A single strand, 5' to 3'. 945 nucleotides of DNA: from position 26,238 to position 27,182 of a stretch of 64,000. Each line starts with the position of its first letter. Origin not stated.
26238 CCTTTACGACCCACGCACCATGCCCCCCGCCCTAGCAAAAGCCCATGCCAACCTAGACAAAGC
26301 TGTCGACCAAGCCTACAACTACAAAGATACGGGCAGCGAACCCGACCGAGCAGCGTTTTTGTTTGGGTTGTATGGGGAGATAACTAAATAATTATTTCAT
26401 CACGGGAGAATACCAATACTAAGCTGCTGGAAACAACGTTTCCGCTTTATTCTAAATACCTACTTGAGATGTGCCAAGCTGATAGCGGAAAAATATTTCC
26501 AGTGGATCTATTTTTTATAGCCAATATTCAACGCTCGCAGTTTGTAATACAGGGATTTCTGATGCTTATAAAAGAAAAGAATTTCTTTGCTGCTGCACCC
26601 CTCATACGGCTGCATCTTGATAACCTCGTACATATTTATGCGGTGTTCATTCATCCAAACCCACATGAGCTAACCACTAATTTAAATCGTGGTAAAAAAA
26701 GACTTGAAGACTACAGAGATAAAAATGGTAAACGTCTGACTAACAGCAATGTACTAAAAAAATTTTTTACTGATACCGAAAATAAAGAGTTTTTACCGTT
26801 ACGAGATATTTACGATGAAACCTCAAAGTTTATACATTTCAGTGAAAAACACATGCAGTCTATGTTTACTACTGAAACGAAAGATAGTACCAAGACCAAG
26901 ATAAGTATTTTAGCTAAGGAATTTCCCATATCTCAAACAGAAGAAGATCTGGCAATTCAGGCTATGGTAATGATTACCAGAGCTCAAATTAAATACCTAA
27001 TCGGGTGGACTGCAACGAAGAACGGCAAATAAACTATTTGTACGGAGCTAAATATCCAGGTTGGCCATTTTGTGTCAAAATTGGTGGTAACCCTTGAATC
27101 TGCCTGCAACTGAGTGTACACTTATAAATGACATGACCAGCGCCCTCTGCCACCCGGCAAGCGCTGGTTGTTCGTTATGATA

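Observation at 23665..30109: Defence/addiction island: MmeI-like RM, unknown AT-rich gene, truncated Abi, hicAB, mazEF and ASCH in 6.5 kb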

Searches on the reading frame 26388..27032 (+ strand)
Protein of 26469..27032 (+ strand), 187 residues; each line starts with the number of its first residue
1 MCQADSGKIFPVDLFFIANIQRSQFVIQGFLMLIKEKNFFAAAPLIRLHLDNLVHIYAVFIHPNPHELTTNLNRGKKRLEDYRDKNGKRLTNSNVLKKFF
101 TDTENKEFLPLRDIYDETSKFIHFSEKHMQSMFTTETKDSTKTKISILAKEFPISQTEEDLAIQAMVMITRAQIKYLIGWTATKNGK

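Call 3: search_protein_families(library=pfam, proteins=[window:26469-27032:+], max_evalue=0.1)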
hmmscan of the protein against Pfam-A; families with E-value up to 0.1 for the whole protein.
window:26469-27032:+ (187 aa): 0 families

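Call 4: search_protein_families(library=padloc, proteins=[window:26469-27032:+], max_evalue=0.1)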
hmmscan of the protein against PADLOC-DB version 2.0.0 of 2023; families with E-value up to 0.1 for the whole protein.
window:26469-27032:+ (187 aa): 0 families

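Call 5: search_protein_families(library=ncbifam, proteins=[window:26469-27032:+], max_evalue=0.1)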
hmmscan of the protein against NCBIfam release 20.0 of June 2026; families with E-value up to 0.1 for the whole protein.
window:26469-27032:+ (187 aa): 0 families

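Call 6: search_protein_families(library=phrogs, proteins=[window:26469-27032:+], max_evalue=0.1)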
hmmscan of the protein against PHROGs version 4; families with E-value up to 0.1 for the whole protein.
window:26469-27032:+ (187 aa): 0 families

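Call 7: find_homologous_proteins(query=window:26469-27032:+, max_evalue=0.01)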
Query window:26469-27032:+ (187 aa): 11 proteins with E <= 0.01 among 56 candidates.
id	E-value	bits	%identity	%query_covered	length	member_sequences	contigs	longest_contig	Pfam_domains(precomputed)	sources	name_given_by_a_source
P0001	3.2e-119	413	100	100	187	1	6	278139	-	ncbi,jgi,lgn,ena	-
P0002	2.9e-70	254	61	100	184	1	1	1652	-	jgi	-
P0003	3.1e-69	251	64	99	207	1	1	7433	-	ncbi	-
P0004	6.3e-55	204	52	100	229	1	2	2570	-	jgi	jgi:hypothetical protein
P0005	7.7e-49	184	49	98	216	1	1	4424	-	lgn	-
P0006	3.1e-40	156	43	100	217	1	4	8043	PF18928.6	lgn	-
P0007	2.5e-35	140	85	40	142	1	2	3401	-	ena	-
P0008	3.2e-35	140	41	98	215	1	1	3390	-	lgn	-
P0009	4.1e-35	139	43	99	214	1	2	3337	-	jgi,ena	-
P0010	8.3e-30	122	39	99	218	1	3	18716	-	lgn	-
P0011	2.4e-9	56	34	63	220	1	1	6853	-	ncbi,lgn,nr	ncbi:MAG: hypothetical protein U9O50_05375 [Acidobacteriota bacterium]|nr:hypothetical protein [Acid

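Call 9: search_protein_families(library=pfam, proteins=[P0002, P0003, P0004, P0005, P0006, P0008, P0009, P0010, P0011], max_evalue=1)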
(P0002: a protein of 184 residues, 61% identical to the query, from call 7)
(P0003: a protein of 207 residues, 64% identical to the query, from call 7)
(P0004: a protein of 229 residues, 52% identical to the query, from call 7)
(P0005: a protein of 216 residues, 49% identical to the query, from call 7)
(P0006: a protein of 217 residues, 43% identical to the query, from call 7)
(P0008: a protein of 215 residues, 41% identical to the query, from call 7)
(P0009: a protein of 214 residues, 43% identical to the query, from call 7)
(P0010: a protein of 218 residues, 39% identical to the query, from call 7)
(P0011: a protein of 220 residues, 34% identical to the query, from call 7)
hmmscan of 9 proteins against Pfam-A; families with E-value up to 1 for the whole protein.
P0002 (184 aa): 1 family
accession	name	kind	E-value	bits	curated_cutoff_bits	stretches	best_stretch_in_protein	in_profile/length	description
PF18928.5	DUF5677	-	0.014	16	27.1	1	15-114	3-89/166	Family of unknown function (DUF5677)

P0003 (207 aa): 2 families
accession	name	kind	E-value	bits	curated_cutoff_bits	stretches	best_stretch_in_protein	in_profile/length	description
PF06767.16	Sif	-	0.074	12.5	29.5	1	101-151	32-81/337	Sif protein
PF21098.3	PH-GRAM_MTMR6-like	-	0.092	13.3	23.5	1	39-71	44-76/92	MTMR6-9, GRAM domain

P0004 (229 aa): 1 family
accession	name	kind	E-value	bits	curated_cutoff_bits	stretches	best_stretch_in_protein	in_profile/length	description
PF18928.5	DUF5677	-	0.37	11.3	27.1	1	127-208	33-112/166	Family of unknown function (DUF5677)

P0005 (216 aa): 0 families

P0006 (217 aa): 3 families
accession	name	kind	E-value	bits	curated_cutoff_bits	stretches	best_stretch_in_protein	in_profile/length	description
PF18928.5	DUF5677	-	2.3e-06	28.2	27.1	1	43-166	1-130/166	Family of unknown function (DUF5677)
PF22491.1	DUF6988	-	0.13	12.5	27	1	53-94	4-43/167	Family of unknown function (DUF6988)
PF23594.1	RPN11_C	-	0.2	12.1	27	0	120-174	24-72/80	26S proteasome regulatory subunit RPN11 C-terminal domain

P0008 (215 aa): 1 family
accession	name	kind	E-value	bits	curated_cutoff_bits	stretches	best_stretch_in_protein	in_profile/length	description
PF20097.4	DUF6487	-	0.17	12.8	24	1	112-153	5-33/67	Domain of unknown function (DUF6487)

P0009 (214 aa): 2 families
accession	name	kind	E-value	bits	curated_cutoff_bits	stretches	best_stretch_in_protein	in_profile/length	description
PF18928.5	DUF5677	-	0.002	18.6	27.1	1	45-105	4-57/166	Family of unknown function (DUF5677)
PF24590.1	DUF7615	-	0.064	14.2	27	1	6-38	9-41/106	Domain of unknown function (DUF7615)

P0010 (218 aa): 0 families

P0011 (220 aa): 2 families
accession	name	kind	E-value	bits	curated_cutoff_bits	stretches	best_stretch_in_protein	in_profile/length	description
PF12668.12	DUF3791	-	0.032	14.7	25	0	109-138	11-40/60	Protein of unknown function (DUF3791)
PF18928.5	DUF5677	-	0.048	14.2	27.1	1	39-115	4-85/166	Family of unknown function (DUF5677)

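Call 10: find_encoding_contigs(protein=P0001, flank=10000, max_places=6)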
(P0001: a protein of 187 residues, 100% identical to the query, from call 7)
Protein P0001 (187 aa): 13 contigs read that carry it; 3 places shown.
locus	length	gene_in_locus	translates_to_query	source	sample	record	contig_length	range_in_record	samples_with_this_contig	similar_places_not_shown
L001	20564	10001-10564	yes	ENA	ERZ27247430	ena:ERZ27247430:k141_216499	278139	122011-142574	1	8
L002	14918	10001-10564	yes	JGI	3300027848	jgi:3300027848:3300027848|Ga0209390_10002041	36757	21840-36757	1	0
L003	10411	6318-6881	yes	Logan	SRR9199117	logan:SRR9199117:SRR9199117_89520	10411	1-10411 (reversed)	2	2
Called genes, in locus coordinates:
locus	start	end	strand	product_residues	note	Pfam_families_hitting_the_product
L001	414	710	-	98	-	PF01329:Pterin_4a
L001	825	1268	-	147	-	PF02021:UPF0102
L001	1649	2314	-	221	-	PF13384:HTH_23 (faint)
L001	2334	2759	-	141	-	-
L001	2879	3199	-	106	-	-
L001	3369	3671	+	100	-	-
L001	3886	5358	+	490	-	PF01743:PolyA_pol, PF12627:PolyA_pol_RNAbd, PF01966:HD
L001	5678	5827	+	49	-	-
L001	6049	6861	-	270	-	PF03372:Exo_endo_phos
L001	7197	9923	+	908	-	PF20464:MmeI_N, PF20465:MmeI_hel, PF20473:MmeI_Mtase, PF20466:MmeI_TRD, PF20467:MmeI_C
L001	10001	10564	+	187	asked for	-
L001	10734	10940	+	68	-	-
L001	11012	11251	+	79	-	PF07927:HicA_toxin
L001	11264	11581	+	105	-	PF21983:NikA-like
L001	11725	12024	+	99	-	-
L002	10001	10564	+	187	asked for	-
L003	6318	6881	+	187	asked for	-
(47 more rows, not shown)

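Call 17: find_encoding_contigs(protein=P0010, flank=8000, max_places=3)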
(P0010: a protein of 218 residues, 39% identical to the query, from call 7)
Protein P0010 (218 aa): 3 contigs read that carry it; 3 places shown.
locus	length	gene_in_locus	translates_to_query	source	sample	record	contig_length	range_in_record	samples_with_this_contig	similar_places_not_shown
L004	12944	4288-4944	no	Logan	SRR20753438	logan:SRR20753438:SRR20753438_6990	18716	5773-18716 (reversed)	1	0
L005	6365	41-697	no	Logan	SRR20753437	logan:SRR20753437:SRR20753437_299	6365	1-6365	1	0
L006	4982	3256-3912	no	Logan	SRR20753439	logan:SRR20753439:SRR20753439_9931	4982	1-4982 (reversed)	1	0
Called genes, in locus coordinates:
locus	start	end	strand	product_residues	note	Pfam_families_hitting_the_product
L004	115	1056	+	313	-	PF14281:PDDEXK_4 (weak)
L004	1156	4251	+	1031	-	PF02384:N6_Mtase, PF20473:MmeI_Mtase, PF07669:Eco57I, PF12950:TaqI_C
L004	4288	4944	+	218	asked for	-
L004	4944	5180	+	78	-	-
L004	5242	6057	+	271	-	-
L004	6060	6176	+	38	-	-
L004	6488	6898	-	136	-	-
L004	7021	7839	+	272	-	-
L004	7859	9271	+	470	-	PF00270:DEAD, PF00271:Helicase_C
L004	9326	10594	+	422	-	PF00270:DEAD, PF00271:Helicase_C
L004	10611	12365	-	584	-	PF00916:Sulfate_transp, PF01740:STAS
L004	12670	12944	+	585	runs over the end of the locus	PF04851:ResIII, PF00270:DEAD, PF00271:Helicase_C, PF03880:DbpA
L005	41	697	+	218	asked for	-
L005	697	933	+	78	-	-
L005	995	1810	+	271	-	-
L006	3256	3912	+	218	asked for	-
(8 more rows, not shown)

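Call 18: find_encoding_contigs(protein=P0003, flank=8000, max_places=3)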
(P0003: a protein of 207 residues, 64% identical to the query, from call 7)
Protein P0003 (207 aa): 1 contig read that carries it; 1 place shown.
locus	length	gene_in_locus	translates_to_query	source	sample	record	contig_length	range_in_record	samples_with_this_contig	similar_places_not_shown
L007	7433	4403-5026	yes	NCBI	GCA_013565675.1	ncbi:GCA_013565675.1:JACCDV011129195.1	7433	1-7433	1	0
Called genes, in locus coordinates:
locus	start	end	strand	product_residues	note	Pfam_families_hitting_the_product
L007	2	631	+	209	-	?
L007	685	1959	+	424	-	PF01551:Peptidase_M23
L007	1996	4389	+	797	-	-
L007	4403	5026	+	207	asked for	-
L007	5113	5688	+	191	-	PF01551:Peptidase_M23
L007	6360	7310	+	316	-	PF02899:Phage_int_SAM_1, PF13102:Phage_int_SAM_5 (weak), PF00589:Phage_integrase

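Call 19: find_encoding_contigs(protein=P0006, flank=8000, max_places=4)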
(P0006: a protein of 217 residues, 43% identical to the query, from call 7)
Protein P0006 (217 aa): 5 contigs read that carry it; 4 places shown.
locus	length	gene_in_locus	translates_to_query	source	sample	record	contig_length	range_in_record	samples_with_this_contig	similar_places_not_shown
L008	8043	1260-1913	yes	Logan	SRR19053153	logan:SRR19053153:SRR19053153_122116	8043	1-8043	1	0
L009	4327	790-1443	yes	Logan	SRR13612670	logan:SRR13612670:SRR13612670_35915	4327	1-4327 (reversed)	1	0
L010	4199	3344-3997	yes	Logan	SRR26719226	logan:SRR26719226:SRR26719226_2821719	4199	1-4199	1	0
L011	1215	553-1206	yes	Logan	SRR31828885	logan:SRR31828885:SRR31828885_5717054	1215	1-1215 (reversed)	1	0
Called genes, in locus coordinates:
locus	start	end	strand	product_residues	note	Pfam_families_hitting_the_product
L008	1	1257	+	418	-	?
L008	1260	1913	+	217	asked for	PF18928:DUF5677 (weak)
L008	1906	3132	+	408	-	PF01420:Methylase_S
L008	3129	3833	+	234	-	-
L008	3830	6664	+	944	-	PF04313:HSDR_N, PF13588:HSDR_N_2 (faint), PF04851:ResIII, PF00270:DEAD, PF18766:SWI2_SNF2, PF22679:T1R_D3-like, PF12008:EcoR124_C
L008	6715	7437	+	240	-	PF22507:DUF6994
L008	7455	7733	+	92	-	PF01541:GIY-YIG (weak)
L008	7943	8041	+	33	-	?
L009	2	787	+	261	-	?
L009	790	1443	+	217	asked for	PF18928:DUF5677 (weak)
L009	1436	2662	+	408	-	PF01420:Methylase_S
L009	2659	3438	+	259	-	-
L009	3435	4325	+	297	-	?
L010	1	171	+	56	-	?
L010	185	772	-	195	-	PF07884:VKOR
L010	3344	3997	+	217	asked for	PF18928:DUF5677 (weak)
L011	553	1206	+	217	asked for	PF18928:DUF5677 (weak)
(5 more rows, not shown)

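Call 20: find_encoding_contigs(protein=P0005, flank=8000, max_places=3)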
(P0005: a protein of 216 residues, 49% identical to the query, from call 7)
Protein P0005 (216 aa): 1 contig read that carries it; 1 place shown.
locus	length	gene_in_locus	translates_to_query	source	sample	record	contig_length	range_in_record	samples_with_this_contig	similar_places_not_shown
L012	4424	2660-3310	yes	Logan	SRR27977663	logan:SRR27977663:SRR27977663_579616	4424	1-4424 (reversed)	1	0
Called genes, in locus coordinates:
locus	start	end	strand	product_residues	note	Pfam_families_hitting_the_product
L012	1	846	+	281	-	?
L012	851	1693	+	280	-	PF02498:Bro-N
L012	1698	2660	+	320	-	-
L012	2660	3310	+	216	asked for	-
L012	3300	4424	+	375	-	?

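Call 21: find_encoding_contigs(protein=P0008, flank=8000, max_places=3)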
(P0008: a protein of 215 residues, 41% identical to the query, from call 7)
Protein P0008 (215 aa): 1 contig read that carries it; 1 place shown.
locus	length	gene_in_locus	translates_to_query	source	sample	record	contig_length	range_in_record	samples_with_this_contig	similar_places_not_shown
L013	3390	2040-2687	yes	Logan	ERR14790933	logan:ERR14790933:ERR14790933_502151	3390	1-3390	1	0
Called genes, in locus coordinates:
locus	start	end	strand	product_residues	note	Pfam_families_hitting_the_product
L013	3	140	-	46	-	?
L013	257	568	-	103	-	-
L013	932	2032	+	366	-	PF13651:EcoRI_methylase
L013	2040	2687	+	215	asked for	-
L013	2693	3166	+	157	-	-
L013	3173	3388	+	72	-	?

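Call 22: find_encoding_contigs(protein=P0009, flank=8000, max_places=3)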
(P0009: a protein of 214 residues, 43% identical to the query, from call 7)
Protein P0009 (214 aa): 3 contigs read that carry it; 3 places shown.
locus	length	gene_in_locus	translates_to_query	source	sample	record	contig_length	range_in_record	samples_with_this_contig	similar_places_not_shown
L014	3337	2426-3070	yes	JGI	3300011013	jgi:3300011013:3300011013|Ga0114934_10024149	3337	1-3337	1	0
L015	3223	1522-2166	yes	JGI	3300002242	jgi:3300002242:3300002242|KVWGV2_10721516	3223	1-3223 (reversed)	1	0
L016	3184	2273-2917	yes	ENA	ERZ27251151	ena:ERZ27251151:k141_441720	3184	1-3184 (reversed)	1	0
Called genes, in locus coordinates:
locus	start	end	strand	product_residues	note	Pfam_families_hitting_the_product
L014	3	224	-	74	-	?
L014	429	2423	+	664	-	PF12564:TypeIII_RM_meth, PF01555:N6_N4_Mtase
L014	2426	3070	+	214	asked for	-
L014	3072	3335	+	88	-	?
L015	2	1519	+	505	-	?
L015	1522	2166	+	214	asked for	-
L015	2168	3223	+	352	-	?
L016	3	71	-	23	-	?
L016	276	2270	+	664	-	PF12564:TypeIII_RM_meth, PF01555:N6_N4_Mtase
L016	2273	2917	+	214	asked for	-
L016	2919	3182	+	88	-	?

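Call 23: find_encoding_contigs(protein=P0011, flank=8000, max_places=3)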
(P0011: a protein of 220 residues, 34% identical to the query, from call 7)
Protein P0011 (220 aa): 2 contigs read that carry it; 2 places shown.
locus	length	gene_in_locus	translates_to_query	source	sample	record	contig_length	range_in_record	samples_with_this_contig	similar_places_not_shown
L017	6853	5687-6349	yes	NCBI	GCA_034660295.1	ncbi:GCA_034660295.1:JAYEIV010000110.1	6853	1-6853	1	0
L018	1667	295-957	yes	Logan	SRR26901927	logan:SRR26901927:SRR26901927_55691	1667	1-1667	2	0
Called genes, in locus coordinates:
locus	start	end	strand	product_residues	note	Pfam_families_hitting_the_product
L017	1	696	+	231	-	?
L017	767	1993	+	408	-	PF03825:Nuc_H_symport, PF07690:MFS_1, PF12832:MFS_1_like, PF07690:MFS_1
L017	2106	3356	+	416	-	PF01408:GFO_IDH_MocA, PF22725:GFO_IDH_MocA_C3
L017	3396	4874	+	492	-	PF01261:AP_endonuc_2, PF06439:3keto-disac_hyd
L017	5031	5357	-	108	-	PF01527:HTH_Tnp_1, PF13518:HTH_28 (weak)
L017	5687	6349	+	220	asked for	-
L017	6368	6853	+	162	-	?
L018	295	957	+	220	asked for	-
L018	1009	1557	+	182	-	-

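Call 24: predict_structure(alignment_id=A1)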
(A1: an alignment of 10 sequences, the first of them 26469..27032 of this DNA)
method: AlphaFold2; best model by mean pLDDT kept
length: 187 residues; sequences in the alignment: 10
mean_pLDDT: 83.0   pTM: 0.77
mean pLDDT of the five models: 83.0, 82.6, 82.5, 81.9, 82.0
residues with pLDDT >= 90: 101; 70-90: 47; 50-70: 34; < 50: 5
segments of 3 or more residues with pLDDT < 50: 142-144
pLDDT, mean of each block of 10 residues (from residue 1): 70 88 95 90 91 93 92 90 95 93 93 83 58 54 52 85 95 90 66
secondary structure, 60 per line:
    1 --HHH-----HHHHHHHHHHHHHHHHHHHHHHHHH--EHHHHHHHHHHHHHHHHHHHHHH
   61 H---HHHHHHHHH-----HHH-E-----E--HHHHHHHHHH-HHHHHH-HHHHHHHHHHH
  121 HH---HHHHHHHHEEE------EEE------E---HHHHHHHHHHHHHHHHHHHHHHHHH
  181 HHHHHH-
elements in order: H11-35 H39-61 H65-73 H92-101 H103-108 H110-122 H126-133 E134-136 E143-145 H156-186

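Call 27: fold_search(model_id=the predicted structure, library=pdb)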
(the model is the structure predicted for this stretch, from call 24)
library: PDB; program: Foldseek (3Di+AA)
matches with E <= 10: 86; with E <= 0.001: 0
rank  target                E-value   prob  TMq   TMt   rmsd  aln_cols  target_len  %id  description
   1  8jfz_A                2.5e+00  0.04  0.15  0.04  17.0       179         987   12  Cryo-EM structure of Na+,K+-ATPase in the E1.Mg2+ state. (released 2023-08-09)
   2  8iyj_U4               3.1e+00  0.11  0.28  0.26  15.0       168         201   15  Cryo-EM structure of the 48-nm repeat doublet microtubule from mouse sperm (released 2023-07-05)
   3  7ung_D0               3.2e+00  0.04  0.19  0.15  21.1       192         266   12  48-nm repeat of the human respiratory doublet microtubule (released 2022-10-05)
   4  9fqr_F5               3.2e+00  0.04  0.19  0.11  22.5       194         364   11  96-nm repeat of axonemal doublet microtubules from bovine sperm (released 2025-03-26)
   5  9fqr_FA               3.6e+00  0.07  0.25  0.17  22.7       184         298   12  96-nm repeat of axonemal doublet microtubules from bovine sperm (released 2025-03-26)
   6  4nqf_B                4.0e+00  0.23  0.38  0.45   9.1       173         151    9  Crystal structure of HEPN domain protein (released 2014-03-26)
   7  8to0_Aa               4.0e+00  0.04  0.23  0.16  20.9       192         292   11  48-nm repeating structure of doublets from mouse sperm flagella (released 2023-11-01)
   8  5sxj_B                4.2e+00  0.04  0.18  0.16  25.8       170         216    8  Crystal Structure of PI3Kalpha in complex with fragment 29 (released 2017-02-15)
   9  8i7r_D2               4.2e+00  0.04  0.23  0.14  21.1       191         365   12  In situ structure of axonemal doublet microtubules in mouse sperm with 48-nm repeat (released 2023-10-11)
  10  2hsb                  4.4e+00  0.14  0.32  0.44   9.4       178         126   14  Crystal structure of a hepn domain containing protein (af_0298) from archaeoglobus fulgidus at 1.95 A resolution (released 2006-08-15)
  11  9bj7_I                4.4e+00  0.14  0.36  0.39   9.7       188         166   13  Crystal structure of the N-terminal truncated AbiV (residues 24-201) (released 2025-08-13)
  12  4zop_B                4.4e+00  0.06  0.24  0.20  30.9       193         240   10  Co-crystal Structure of Lipid Kinase PI3K alpha with a selective phosphatidylinositol-3 kinase alpha inhibitor (released 2016-05-18)
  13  7rro_D0               4.4e+00  0.05  0.23  0.16  21.1       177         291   12  Structure of the 48-nm repeat doublet microtubule from bovine tracheal cilia (released 2021-10-27)
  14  5hu6_D                4.4e+00  0.02  0.14  0.11  27.9       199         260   14  Structure of the T. brucei haptoglobin-haemoglobin receptor bound to human haptolgobin-haemoglobin (released 2016-03-02)
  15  7tz7_B                4.6e+00  0.08  0.25  0.19  29.0       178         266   13  PI3K alpha in complex with an inhibitor (released 2022-05-18)
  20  9bj7_A                5.1e+00  0.14  0.37  0.41   9.2       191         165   12  Crystal structure of the N-terminal truncated AbiV (residues 24-201) (released 2025-08-13)
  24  4nqf_A                5.4e+00  0.21  0.39  0.49   8.8       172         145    8  Crystal structure of HEPN domain protein (released 2014-03-26)
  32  9bj7_J                6.3e+00  0.06  0.27  0.32  13.2       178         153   10  Crystal structure of the N-terminal truncated AbiV (residues 24-201) (released 2025-08-13)
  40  9bj7_C                7.3e+00  0.10  0.37  0.40  12.2       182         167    9  Crystal structure of the N-terminal truncated AbiV (residues 24-201) (released 2025-08-13)
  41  9bj7_G                7.3e+00  0.09  0.34  0.38  10.1       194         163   10  Crystal structure of the N-terminal truncated AbiV (residues 24-201) (released 2025-08-13)
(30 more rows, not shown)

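Call 28: search_protein_representatives(alignment_id=A1)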
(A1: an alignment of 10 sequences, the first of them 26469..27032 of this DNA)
Query: 10 sequences, 217 profile positions. Proteins with E-value up to 0.001 (for the whole library): 1478; up to 1e-10: 1094; up to 1e-30: 326. The best 150 are listed.
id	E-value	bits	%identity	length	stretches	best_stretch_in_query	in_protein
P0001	2.4e-85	301.8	-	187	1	27-213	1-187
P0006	3.5e-85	301.2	-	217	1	2-214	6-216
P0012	1.9e-76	272.6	-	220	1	5-215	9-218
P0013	2.2e-74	265.9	-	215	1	3-212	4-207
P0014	7.0e-70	251.2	-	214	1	3-214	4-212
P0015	3.2e-63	229.4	-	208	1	6-212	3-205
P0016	8.1e-58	211.7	-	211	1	7-214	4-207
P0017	1.0e-57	211.4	-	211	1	6-212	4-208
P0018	2.5e-56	206.9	-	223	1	3-214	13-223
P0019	3.2e-56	206.5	-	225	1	2-212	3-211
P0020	6.1e-56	205.6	-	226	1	6-214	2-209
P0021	1.2e-55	204.6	-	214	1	3-214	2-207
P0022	4.4e-55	202.8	-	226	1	4-214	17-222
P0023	1.0e-54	201.6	-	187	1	27-215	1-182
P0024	1.2e-54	201.4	-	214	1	6-213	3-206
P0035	3.2e-49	183.7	-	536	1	6-212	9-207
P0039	1.1e-48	182.0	-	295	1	6-212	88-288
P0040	2.7e-48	180.6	-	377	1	5-214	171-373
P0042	4.2e-48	180.0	-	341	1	4-213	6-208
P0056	4.3e-46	173.4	-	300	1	5-212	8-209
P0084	1.3e-43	165.3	-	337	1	7-215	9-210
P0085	1.4e-43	165.3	-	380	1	6-212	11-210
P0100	1.5e-42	161.8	-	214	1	6-215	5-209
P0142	5.6e-40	153.4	-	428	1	5-198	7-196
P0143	7.3e-40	153.1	-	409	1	6-169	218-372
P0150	2.3e-39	151.5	-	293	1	7-210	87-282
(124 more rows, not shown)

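Call 31: search_solved_structures(query=A2, max_evalue=10, show_alignments=3)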
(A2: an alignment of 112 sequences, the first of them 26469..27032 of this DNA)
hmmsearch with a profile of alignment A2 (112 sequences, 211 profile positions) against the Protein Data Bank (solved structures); distinct sequences matched with E-value up to 10: 3.
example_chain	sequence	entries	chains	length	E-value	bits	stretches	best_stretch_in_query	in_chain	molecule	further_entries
9gtz_B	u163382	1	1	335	0.28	13.8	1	166-206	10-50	Interleukin enhancer-binding factor 3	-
4at7_B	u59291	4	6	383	0.5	12.9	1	166-207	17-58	INTERLEUKIN ENHANCER-BINDING FACTOR 3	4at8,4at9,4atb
5dv7_C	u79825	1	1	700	1.1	11.8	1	166-207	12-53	Interleukin enhancer-binding factor 3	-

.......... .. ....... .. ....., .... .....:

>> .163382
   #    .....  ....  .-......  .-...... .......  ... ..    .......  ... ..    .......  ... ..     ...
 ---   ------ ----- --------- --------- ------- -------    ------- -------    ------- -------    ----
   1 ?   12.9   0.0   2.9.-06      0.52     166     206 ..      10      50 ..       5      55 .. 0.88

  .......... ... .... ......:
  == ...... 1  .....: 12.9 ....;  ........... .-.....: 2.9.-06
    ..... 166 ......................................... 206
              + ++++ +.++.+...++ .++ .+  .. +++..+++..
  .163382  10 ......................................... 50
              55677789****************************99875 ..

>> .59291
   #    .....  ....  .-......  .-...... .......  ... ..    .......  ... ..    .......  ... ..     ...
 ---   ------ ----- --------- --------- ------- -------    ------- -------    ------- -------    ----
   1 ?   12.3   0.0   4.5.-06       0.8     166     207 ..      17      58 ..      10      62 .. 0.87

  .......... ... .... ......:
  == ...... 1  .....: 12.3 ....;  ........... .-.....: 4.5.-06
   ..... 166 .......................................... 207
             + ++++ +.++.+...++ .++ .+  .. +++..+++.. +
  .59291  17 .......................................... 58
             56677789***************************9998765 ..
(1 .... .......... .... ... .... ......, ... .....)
